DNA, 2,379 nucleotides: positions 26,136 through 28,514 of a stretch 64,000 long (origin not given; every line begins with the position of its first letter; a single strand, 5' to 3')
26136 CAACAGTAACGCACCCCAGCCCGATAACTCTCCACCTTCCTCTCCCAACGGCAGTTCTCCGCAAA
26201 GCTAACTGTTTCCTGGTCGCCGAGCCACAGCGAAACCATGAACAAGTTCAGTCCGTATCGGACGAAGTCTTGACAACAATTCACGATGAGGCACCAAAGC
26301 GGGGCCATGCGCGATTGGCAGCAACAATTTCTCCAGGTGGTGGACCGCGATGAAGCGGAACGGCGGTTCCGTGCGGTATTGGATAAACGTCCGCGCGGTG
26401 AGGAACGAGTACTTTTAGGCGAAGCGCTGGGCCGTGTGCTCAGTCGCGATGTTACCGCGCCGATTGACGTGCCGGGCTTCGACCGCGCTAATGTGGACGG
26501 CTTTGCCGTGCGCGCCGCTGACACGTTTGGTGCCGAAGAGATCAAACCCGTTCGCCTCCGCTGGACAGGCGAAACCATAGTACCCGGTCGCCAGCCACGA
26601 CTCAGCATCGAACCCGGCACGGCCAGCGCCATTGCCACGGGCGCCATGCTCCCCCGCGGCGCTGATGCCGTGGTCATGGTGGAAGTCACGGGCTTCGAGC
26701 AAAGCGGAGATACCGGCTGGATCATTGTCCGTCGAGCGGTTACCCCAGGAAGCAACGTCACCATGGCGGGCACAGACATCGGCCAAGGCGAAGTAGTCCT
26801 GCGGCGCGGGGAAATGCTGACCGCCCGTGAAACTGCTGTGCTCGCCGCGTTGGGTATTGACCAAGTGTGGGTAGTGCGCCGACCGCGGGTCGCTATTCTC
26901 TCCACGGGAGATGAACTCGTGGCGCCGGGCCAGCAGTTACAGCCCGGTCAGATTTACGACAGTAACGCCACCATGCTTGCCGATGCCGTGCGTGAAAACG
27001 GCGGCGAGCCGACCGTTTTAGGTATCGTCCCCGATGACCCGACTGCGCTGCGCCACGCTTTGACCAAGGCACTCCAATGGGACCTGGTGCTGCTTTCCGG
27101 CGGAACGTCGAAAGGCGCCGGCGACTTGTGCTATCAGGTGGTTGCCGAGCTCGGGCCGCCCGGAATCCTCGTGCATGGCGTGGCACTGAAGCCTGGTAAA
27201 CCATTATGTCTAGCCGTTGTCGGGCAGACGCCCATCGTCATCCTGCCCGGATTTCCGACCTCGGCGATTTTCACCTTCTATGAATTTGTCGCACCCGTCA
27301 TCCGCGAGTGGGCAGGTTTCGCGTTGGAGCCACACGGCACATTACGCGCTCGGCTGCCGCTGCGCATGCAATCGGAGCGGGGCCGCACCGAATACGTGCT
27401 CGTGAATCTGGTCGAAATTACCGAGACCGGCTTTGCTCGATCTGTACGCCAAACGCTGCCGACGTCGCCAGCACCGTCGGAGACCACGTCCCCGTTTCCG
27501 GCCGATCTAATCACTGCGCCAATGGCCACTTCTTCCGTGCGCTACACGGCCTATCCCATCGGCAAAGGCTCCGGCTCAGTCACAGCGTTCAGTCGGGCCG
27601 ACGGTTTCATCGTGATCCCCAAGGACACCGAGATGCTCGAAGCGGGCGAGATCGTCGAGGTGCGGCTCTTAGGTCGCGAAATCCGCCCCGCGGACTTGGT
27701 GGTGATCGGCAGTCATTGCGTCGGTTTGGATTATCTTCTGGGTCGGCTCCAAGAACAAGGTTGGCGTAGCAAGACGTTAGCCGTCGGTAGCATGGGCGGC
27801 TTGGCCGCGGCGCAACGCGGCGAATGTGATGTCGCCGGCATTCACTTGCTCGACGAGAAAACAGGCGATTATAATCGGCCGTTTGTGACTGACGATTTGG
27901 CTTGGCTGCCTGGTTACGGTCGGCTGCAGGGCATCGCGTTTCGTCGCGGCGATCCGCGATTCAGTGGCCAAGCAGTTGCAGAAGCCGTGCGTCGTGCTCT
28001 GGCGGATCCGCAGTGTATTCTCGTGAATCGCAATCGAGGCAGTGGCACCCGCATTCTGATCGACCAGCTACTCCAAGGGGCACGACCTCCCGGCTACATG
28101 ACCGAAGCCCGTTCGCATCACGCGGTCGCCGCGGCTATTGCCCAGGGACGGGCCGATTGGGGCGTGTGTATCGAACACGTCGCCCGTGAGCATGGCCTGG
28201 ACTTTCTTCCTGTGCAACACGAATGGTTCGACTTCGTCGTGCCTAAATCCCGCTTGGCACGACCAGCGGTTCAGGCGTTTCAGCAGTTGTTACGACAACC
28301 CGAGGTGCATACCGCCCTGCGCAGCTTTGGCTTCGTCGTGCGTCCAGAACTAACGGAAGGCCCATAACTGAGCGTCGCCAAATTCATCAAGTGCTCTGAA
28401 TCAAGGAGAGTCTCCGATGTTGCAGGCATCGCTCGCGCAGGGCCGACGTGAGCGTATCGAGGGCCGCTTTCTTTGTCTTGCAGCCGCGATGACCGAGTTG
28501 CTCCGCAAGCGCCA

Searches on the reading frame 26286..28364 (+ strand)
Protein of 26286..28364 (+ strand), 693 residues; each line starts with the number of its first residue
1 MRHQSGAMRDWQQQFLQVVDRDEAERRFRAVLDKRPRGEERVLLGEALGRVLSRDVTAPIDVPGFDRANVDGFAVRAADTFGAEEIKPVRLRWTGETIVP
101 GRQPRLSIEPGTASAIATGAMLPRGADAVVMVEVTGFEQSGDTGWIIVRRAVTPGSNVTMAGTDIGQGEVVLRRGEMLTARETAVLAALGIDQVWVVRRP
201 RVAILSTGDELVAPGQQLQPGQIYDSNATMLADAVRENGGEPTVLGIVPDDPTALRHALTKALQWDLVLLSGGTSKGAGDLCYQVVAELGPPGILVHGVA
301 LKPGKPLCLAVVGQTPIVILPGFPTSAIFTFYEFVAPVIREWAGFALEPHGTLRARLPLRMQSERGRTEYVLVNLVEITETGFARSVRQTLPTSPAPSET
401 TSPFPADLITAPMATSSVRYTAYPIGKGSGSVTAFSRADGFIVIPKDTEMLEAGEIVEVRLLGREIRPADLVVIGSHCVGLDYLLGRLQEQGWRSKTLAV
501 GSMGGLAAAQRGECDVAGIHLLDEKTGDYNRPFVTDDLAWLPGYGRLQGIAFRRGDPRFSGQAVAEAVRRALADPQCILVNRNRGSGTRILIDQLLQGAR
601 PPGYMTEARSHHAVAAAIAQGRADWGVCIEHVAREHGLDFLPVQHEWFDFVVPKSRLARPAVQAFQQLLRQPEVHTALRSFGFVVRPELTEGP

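Call 52: search_protein_families(library=pfam, proteins=[window:26286-28364:+])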
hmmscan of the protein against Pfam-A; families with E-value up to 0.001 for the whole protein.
window:26286-28364:+ (693 aa): 6 families
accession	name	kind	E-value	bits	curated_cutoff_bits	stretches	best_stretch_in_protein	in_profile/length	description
PF12727.12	PBP_like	-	9.4e-51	172.2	27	1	489-669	5-192/193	PBP superfamily domain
PF03453.22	MoeA_N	-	9.1e-42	142.9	30.8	1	22-190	4-160/160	MoeA N-terminal region (domain I and II)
PF00994.29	MoCF_biosynth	-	1.4e-32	112.8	26.6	1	203-340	1-143/144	Probable molybdopterin binding domain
PF03454.20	MoeA_C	-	7e-17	61.9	22.1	1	419-462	28-72/72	MoeA C-terminal region (domain IV)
PF13531.11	SBP_bac_11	-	6.2e-05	23.3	25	1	555-683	109-226/227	Bacterial extracellular solute-binding protein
PF03466.25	LysR_substrate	-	0.00022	21.1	28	0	610-674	43-107/209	LysR substrate binding domain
